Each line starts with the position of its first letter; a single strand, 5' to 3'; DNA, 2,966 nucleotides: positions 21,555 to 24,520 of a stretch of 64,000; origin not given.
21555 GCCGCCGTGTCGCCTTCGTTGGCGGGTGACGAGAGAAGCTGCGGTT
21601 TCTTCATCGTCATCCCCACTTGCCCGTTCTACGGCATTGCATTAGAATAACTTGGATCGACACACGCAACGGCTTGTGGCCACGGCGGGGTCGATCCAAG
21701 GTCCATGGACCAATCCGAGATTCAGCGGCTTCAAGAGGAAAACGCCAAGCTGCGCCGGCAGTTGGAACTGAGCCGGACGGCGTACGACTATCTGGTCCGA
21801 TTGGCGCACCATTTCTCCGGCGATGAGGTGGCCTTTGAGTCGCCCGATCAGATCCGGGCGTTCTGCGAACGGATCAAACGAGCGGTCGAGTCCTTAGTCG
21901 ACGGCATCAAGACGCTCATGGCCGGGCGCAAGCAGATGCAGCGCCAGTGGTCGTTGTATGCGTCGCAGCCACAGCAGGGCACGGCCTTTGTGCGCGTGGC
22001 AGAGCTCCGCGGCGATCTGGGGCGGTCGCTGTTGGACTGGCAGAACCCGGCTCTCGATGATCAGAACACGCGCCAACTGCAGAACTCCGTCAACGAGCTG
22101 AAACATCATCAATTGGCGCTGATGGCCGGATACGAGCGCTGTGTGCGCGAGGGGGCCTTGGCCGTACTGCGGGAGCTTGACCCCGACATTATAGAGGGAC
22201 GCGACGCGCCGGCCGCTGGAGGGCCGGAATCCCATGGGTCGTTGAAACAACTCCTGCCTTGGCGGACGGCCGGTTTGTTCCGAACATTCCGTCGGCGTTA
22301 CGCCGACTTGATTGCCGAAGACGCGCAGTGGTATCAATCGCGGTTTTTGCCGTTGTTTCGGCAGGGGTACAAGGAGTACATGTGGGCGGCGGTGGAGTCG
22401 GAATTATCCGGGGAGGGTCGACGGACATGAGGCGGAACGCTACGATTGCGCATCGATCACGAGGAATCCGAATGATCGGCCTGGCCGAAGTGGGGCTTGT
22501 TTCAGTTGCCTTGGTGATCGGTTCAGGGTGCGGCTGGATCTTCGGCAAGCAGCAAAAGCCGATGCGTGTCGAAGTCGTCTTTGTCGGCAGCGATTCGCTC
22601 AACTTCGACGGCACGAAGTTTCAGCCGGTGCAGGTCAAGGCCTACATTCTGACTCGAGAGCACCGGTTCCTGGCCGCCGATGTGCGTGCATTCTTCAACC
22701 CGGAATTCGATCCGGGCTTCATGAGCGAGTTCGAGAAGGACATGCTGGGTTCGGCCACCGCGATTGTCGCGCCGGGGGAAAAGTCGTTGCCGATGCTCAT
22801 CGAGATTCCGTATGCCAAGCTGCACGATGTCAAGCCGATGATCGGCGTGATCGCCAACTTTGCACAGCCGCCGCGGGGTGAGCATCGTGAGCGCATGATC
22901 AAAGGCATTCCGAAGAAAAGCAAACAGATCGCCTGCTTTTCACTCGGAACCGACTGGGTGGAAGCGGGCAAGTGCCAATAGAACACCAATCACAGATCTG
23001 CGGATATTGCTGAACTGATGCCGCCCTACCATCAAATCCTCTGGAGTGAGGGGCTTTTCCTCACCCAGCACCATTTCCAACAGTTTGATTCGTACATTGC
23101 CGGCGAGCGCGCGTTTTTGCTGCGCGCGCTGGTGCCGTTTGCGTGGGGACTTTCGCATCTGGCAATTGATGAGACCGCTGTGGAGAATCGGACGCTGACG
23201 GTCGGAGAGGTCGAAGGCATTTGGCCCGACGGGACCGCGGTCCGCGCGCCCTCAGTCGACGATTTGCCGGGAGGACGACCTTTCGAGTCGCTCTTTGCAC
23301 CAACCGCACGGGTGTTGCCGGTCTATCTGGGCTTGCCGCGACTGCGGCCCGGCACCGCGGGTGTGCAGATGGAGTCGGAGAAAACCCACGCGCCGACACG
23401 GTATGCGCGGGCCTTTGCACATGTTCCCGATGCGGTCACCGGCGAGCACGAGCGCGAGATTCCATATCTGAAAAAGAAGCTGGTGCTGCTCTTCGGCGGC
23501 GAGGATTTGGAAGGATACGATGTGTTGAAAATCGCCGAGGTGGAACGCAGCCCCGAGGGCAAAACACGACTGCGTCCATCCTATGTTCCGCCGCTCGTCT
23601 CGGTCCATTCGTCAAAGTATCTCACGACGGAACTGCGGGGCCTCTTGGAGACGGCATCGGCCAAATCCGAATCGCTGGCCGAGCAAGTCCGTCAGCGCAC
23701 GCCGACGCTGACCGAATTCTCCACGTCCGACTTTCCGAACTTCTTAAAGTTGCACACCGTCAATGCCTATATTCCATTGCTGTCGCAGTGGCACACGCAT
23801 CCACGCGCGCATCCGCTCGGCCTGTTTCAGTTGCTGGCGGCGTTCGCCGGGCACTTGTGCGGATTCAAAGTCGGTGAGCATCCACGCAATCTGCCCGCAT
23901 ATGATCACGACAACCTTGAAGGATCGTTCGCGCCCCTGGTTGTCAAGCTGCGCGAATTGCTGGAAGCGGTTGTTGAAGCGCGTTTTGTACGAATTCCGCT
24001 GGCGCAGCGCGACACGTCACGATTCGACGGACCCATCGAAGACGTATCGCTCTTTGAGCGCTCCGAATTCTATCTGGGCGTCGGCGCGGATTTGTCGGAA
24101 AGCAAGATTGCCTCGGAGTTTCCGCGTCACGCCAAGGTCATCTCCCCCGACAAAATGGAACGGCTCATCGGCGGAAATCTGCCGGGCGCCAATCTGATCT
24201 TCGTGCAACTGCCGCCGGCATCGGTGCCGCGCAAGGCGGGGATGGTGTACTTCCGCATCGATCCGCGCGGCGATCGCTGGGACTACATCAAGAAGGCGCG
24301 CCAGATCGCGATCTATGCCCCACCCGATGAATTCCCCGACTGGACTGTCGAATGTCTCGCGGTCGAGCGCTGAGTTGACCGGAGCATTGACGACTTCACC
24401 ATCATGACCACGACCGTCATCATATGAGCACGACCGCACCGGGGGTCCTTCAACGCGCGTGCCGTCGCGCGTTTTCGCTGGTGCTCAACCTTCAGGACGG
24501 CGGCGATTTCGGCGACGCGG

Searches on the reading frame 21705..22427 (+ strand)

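Call 38: search_protein_families(library=pfam, proteins=[window:21705-22427:+], max_evalue=0.001)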
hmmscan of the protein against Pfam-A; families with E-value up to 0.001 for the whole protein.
window:21705-22427:+ (241 aa): 1 family
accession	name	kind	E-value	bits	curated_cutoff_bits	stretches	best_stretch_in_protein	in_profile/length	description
PF20232.3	T6SS_FHA_C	-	8.9e-10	39.1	23.7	1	49-224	14-179/180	C-terminal domain of Type VI secretion system FHA protein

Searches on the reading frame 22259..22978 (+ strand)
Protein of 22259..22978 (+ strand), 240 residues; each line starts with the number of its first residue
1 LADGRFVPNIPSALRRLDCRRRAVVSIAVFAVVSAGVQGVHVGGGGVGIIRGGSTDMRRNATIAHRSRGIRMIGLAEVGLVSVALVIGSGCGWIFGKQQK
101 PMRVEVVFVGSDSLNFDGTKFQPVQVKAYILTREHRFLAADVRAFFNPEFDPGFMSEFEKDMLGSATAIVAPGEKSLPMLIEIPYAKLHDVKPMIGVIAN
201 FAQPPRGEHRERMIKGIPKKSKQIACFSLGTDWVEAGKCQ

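Call 38: search_protein_families(library=pfam, proteins=[window:22259-22978:+], max_evalue=0.001)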
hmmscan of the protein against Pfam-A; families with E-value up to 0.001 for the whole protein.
window:22259-22978:+ (240 aa): 1 family
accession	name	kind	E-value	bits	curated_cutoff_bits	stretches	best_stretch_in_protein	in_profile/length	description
PF12790.13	T6SS-SciN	-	2.5e-06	27.7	27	1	103-211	2-100/120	Type VI secretion lipoprotein, VasD, EvfM, TssJ, VC_A0113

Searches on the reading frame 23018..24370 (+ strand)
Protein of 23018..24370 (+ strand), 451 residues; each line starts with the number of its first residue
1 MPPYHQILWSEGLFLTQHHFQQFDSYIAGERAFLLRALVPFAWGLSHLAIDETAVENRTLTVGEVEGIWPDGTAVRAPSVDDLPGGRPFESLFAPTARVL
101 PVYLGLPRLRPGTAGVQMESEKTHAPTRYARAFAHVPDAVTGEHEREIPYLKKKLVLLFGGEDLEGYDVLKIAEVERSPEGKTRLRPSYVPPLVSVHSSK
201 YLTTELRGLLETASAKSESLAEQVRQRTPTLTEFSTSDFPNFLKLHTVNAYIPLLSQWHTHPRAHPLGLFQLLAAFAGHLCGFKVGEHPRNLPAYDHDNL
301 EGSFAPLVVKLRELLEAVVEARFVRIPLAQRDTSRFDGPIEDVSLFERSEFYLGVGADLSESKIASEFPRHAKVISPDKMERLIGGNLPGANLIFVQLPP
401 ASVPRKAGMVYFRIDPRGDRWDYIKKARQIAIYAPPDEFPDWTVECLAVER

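Call 38: search_protein_families(library=pfam, proteins=[window:23018-24370:+], max_evalue=0.001)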
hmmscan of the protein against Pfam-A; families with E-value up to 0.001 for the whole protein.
window:23018-24370:+ (451 aa): 1 family
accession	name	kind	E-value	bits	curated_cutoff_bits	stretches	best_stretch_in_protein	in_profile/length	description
PF05936.17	T6SS_VasE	-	4.2e-114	382.1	23.4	1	19-449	1-429/429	Bacterial Type VI secretion, VC_A0110, EvfL, ImpJ, VasE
